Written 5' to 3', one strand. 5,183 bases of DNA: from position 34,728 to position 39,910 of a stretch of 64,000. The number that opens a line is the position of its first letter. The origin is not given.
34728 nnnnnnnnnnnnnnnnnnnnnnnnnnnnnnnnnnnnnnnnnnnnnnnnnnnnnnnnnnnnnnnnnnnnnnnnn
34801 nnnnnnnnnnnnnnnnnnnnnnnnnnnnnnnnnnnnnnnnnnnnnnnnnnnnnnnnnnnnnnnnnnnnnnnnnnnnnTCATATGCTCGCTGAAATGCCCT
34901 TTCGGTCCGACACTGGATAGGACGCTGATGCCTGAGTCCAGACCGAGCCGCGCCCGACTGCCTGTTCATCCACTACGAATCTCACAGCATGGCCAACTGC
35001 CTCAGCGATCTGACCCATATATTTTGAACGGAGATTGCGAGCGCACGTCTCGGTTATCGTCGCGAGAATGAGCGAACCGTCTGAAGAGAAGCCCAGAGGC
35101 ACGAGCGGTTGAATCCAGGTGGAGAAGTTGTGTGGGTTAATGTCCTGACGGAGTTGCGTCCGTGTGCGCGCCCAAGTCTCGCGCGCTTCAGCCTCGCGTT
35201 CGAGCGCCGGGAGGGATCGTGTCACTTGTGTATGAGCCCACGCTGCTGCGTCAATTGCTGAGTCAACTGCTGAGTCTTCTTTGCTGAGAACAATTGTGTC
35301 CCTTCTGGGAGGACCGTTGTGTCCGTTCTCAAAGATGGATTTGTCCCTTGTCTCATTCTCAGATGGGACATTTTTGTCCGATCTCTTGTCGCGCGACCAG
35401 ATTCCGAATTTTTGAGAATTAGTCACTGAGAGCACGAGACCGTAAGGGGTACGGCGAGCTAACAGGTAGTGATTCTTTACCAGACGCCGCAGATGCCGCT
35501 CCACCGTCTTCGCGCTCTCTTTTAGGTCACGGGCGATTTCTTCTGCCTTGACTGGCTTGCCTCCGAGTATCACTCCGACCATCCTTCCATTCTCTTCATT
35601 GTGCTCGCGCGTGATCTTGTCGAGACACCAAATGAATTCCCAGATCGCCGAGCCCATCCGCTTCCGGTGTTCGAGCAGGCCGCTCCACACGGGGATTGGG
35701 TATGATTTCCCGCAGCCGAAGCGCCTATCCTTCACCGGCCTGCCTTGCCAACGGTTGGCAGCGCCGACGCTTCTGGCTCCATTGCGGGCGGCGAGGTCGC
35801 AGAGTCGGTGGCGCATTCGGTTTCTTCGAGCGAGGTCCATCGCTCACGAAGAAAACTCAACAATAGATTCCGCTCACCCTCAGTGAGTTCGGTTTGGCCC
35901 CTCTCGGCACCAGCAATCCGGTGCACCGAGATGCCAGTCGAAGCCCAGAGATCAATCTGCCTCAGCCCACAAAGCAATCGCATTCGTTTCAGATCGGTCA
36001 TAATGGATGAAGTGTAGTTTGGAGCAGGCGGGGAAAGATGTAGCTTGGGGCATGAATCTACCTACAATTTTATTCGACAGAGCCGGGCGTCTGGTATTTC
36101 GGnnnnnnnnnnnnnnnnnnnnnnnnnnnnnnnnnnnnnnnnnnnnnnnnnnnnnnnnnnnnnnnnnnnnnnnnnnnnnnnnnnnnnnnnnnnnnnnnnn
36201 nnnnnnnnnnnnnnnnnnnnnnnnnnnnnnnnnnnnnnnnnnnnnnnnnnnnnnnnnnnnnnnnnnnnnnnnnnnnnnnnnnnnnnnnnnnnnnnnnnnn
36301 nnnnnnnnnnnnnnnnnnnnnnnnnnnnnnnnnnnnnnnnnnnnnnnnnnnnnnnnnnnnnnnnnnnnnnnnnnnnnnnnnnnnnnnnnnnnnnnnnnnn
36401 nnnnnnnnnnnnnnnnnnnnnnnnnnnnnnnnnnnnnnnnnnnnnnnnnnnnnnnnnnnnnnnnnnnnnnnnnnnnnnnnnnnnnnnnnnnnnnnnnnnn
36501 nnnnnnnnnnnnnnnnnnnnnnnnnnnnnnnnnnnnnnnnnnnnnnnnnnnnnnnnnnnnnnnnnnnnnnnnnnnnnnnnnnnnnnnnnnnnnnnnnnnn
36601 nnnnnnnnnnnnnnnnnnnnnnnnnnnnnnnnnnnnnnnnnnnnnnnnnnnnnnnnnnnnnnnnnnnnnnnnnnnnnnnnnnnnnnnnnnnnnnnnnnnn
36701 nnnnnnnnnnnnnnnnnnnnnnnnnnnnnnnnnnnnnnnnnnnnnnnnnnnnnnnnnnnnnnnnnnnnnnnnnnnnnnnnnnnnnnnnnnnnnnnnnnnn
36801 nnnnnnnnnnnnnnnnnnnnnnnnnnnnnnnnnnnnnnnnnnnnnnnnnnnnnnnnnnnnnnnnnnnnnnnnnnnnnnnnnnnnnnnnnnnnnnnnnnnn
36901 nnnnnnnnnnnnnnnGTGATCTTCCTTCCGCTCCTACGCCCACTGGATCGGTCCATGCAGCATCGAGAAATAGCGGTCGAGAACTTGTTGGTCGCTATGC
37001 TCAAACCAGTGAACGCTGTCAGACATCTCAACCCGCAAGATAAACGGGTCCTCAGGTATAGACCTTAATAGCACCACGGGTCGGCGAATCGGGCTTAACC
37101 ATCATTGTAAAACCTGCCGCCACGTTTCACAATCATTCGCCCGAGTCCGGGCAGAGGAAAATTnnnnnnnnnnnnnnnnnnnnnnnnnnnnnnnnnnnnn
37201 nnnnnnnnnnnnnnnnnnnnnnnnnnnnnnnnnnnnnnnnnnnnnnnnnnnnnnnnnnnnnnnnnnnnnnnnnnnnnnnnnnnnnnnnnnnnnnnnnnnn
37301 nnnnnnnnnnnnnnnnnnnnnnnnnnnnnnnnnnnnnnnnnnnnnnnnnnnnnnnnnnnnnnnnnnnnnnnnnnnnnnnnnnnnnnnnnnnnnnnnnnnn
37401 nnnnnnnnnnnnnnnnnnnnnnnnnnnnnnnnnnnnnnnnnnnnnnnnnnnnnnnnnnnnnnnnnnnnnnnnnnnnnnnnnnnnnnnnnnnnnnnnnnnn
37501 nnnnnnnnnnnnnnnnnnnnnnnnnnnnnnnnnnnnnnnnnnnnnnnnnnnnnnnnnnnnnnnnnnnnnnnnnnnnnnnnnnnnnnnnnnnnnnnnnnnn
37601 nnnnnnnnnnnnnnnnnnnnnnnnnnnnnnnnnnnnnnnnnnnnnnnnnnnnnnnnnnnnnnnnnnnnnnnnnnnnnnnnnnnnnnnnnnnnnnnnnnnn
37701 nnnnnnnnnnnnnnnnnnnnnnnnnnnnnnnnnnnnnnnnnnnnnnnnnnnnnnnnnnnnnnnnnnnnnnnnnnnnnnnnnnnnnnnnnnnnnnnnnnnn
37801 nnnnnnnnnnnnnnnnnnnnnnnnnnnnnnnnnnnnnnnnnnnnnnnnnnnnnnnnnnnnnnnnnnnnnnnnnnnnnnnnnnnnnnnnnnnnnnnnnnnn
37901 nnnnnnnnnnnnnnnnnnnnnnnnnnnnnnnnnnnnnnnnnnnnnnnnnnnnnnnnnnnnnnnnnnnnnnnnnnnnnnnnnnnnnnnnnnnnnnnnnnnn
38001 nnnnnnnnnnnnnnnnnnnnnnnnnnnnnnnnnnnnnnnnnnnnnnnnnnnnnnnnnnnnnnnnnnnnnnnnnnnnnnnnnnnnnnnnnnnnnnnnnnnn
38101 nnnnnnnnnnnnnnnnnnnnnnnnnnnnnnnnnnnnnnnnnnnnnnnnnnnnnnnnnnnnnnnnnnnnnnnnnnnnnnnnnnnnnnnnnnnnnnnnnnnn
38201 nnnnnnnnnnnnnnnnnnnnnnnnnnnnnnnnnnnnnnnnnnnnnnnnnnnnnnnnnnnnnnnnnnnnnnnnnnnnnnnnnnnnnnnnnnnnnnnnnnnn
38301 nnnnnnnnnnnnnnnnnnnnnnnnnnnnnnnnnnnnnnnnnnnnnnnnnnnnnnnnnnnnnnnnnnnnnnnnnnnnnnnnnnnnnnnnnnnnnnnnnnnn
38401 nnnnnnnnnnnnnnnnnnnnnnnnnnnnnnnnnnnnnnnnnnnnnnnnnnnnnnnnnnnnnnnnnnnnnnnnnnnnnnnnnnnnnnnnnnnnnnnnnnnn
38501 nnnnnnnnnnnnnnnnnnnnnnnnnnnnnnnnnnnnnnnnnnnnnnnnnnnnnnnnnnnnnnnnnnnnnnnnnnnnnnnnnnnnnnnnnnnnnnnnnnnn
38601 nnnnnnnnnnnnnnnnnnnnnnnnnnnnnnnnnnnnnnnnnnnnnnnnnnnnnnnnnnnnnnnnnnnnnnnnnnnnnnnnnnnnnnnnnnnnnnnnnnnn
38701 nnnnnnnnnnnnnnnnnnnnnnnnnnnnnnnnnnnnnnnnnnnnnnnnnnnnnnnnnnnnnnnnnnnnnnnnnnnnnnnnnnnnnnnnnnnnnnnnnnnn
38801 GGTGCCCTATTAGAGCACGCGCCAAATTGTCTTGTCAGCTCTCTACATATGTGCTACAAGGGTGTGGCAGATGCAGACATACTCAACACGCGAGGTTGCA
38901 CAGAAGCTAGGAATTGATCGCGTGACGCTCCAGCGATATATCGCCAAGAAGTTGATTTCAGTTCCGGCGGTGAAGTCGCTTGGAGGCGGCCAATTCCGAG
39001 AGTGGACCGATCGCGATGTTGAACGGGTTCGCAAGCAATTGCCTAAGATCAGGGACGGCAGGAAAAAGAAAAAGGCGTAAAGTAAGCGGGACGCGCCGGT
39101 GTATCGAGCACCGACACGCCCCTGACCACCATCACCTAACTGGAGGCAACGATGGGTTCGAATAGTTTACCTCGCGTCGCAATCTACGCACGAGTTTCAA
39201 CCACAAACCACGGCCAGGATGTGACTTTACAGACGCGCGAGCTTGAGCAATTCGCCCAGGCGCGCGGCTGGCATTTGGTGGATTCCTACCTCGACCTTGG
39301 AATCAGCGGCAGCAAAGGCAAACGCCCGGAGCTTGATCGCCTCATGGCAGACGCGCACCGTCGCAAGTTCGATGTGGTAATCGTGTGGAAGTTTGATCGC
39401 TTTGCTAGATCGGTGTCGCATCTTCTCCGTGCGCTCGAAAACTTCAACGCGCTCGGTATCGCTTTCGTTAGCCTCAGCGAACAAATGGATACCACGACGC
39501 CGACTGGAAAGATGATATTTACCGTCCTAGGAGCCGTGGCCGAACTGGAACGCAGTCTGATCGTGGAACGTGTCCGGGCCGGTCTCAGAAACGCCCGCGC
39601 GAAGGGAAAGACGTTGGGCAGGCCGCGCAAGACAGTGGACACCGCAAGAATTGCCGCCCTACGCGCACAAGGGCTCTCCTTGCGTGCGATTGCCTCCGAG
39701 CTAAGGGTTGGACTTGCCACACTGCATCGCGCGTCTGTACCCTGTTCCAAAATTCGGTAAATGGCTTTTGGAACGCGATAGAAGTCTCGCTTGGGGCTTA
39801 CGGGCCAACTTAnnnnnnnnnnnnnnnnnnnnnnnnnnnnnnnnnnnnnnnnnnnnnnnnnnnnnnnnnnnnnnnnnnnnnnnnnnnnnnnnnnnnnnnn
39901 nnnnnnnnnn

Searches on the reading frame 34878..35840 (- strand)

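Call 8: search_protein_families(library=pfam, proteins=[window:34878-35840:-], max_evalue=0.001)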
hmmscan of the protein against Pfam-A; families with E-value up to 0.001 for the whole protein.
window:34878-35840:- (320 aa): 1 family
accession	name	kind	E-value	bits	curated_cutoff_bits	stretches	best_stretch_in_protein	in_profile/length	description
PF11638.13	DnaA_N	-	2.4e-10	40.4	24.6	1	221-282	2-63/65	DnaA N-terminal domain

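Call 40: search_protein_families(library=phrogs, proteins=[window:34878-35840:-], max_evalue=0.001)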
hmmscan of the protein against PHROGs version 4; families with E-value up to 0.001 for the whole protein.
window:34878-35840:- (320 aa): 1 family
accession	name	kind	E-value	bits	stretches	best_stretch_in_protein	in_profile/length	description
phrog_7498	-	DNA, RNA and nucleotide metabolism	3.9e-28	99.4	1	45-164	4-121/296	DnaD-like helicase loader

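Call 104: search_protein_families(library=ncbifam, proteins=[window:34878-35840:-], max_evalue=0.01)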
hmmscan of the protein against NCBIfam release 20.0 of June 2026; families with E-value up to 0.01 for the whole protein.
window:34878-35840:- (320 aa): 1 family
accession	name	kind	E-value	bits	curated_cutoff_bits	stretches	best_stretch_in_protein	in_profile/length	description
TIGR00362.1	DnaA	equivalog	0.0026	16.9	343.9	1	223-284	1-61/437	chromosomal replication initiator protein DnaA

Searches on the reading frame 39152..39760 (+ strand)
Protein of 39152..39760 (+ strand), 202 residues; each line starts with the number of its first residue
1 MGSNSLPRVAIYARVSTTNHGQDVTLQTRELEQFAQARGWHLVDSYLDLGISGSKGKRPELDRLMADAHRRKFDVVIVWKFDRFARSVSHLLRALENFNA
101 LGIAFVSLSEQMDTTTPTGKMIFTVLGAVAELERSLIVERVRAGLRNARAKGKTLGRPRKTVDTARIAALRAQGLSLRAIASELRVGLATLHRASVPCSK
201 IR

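Call 8: search_protein_families(library=pfam, proteins=[window:39152-39760:+], max_evalue=0.001)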
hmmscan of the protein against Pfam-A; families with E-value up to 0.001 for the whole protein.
window:39152-39760:+ (202 aa): 2 families
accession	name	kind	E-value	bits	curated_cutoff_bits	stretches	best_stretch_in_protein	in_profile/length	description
PF00239.26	Resolvase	-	8.7e-49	165.8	23.3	1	9-153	1-144/145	Resolvase, N terminal domain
PF13936.12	HTH_38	-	0.00014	22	27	1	166-192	12-38/44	Helix-turn-helix domain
